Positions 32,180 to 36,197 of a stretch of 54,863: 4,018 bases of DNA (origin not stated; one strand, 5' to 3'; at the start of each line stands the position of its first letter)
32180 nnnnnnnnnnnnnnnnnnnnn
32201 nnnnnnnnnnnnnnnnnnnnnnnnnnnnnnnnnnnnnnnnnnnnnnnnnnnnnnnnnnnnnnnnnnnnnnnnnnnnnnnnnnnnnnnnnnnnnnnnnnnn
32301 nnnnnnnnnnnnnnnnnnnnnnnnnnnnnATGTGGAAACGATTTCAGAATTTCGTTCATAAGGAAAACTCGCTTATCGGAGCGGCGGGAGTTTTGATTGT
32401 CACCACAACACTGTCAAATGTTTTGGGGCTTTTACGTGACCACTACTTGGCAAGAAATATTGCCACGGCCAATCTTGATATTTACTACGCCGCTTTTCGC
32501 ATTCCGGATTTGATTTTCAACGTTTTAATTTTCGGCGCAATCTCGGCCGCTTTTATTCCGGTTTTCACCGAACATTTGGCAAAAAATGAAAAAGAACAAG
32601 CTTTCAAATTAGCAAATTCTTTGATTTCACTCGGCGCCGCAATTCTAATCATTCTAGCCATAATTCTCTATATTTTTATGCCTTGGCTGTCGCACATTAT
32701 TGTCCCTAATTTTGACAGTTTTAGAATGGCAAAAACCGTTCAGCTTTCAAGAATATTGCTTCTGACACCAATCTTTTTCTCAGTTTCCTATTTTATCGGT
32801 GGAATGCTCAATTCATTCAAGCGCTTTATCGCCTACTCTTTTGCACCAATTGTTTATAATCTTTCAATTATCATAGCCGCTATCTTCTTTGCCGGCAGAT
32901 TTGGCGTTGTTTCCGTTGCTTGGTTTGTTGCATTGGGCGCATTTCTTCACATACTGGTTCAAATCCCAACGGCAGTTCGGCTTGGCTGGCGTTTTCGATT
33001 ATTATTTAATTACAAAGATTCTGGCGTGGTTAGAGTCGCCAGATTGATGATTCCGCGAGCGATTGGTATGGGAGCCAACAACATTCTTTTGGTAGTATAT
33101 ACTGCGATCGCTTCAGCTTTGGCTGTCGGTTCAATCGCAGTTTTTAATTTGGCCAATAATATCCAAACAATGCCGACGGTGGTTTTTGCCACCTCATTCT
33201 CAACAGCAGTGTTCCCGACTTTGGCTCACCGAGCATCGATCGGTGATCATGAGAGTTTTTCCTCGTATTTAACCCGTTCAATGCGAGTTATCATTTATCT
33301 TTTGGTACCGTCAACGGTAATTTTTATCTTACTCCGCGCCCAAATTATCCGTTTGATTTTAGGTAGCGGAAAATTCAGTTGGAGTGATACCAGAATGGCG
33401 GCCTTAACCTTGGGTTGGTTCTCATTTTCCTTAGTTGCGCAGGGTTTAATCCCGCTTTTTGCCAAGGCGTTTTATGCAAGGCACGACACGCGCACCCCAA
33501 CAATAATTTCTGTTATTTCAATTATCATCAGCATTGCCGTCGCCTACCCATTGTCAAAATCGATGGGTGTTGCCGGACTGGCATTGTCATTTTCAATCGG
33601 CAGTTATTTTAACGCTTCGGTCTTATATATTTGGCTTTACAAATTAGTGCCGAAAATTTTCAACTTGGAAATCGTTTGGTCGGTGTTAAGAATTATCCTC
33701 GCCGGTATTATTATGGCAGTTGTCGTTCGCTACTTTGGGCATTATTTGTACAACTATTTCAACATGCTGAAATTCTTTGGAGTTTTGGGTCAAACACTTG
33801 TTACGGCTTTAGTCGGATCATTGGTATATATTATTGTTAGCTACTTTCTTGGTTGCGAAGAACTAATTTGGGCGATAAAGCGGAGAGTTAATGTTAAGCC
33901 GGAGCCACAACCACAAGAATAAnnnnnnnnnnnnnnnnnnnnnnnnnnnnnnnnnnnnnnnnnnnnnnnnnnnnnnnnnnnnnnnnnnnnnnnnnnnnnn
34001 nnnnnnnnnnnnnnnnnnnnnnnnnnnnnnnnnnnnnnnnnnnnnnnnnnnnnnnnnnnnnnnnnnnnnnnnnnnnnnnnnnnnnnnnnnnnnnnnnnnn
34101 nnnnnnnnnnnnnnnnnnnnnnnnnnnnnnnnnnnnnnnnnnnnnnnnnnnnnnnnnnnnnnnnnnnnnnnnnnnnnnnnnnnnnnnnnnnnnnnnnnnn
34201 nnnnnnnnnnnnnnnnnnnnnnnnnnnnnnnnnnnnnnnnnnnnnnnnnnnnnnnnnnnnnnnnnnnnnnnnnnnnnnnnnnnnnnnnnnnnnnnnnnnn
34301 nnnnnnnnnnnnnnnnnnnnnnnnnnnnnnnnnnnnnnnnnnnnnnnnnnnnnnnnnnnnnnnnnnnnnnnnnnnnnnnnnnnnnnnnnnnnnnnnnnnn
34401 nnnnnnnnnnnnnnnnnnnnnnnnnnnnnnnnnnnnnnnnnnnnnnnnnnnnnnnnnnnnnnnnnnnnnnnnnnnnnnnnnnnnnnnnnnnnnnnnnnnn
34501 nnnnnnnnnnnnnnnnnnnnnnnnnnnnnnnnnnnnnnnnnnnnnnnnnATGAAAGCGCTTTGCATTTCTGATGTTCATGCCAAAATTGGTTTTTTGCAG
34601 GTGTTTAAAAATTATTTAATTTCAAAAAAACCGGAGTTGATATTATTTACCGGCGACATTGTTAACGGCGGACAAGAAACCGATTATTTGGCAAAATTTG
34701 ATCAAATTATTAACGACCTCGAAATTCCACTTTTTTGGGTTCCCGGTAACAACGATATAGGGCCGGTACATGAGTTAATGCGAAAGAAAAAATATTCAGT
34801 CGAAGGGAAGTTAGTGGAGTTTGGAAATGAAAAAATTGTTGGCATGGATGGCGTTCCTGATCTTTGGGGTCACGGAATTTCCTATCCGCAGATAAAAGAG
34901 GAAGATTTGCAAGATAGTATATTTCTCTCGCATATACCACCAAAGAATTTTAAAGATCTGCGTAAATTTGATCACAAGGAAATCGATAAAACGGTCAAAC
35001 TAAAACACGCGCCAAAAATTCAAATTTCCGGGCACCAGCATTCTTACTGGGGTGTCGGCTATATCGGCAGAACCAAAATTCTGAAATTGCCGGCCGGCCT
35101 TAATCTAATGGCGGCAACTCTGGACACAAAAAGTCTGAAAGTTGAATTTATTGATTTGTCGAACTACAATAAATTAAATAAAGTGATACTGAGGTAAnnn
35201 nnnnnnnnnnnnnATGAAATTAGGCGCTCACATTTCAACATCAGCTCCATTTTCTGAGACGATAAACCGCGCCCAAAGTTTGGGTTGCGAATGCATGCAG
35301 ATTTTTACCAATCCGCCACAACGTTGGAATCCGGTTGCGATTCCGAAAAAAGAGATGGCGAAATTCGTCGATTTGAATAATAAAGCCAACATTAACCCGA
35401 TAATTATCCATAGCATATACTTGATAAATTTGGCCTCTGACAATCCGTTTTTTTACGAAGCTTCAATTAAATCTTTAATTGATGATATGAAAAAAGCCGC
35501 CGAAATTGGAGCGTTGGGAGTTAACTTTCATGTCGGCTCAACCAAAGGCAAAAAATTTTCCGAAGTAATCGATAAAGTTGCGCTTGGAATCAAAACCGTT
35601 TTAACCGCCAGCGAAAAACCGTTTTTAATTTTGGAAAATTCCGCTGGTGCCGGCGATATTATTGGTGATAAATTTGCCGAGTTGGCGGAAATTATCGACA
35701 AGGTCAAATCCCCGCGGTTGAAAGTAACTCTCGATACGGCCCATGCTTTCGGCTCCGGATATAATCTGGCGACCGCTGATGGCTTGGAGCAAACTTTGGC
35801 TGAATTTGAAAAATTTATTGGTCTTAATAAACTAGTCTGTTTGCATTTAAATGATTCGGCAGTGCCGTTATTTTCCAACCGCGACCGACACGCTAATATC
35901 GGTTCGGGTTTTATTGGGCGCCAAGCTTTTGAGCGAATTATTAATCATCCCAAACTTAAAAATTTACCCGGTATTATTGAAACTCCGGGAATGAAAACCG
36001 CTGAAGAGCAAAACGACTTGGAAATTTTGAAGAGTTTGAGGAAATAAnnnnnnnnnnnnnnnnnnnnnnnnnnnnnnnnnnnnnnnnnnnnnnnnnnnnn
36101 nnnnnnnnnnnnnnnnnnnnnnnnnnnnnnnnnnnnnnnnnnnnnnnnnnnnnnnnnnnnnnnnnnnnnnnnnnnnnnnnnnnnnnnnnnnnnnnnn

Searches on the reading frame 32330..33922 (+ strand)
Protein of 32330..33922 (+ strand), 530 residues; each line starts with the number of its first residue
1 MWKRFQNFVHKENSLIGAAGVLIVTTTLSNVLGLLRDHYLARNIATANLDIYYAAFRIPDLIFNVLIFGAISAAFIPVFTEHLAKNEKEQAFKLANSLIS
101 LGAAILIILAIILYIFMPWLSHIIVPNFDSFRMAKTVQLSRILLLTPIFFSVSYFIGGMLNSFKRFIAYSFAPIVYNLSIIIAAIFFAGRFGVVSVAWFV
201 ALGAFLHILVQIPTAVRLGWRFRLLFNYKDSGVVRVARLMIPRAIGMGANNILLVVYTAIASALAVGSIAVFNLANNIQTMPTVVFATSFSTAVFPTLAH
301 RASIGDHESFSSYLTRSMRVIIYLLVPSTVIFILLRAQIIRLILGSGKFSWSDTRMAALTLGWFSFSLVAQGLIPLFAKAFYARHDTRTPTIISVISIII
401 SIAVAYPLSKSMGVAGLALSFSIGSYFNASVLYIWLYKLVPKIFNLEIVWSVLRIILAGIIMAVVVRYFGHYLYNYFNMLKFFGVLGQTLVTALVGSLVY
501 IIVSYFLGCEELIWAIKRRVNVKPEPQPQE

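Call 45: search_protein_families(library=pfam, proteins=[window:32330-33922:+], max_evalue=0.00001)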
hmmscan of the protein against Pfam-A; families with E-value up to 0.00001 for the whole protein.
window:32330-33922:+ (530 aa): 4 families
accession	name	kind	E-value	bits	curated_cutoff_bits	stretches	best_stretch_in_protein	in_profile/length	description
PF03023.19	MurJ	-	2.2e-87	294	27.4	1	45-480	7-443/451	Lipid II flippase MurJ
PF01554.23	MatE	-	1.4e-09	38.3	24.9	1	244-406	3-160/161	MatE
PF01943.22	Polysacc_synt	-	2.5e-08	34.1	28.2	1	20-299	6-271/274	Polysaccharide biosynthesis protein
PF13440.11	Polysacc_synt_3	-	6.2e-06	26.1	23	1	107-346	55-286/293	Polysaccharide biosynthesis protein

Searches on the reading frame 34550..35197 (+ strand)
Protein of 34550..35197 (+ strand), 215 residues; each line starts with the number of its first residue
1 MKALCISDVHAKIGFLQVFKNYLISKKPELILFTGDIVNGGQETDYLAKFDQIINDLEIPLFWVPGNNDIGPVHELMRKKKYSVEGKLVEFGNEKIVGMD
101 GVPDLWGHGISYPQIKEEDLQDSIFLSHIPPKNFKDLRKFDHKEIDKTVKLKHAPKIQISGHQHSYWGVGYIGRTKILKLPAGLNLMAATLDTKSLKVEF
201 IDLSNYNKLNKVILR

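Call 46: search_protein_families(library=pfam, proteins=[window:34550-35197:+], max_evalue=0.00001)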
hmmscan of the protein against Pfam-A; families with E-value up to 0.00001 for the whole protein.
window:34550-35197:+ (215 aa): 3 families
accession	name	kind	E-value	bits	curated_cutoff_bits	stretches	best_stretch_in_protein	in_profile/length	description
PF00149.33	Metallophos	-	5.7e-18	66.5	21.5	1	1-166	1-191/191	Calcineurin-like phosphoesterase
PF12850.12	Metallophos_2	-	2.5e-08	34.5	27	1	1-165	1-118/154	Calcineurin-like phosphoesterase superfamily domain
PF14582.11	Metallophos_3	-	5e-08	33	28.2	0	2-79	7-109/259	Metallophosphoesterase, calcineurin superfamily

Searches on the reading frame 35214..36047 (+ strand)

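Call 46: search_protein_families(library=pfam, proteins=[window:35214-36047:+], max_evalue=0.00001)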
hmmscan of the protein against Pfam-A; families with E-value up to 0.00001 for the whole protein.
window:35214-36047:+ (277 aa): 1 family
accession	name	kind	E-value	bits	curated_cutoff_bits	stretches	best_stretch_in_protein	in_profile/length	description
PF01261.30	AP_endonuc_2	-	3e-39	135.6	31.1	1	18-271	2-242/249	Xylose isomerase-like TIM barrel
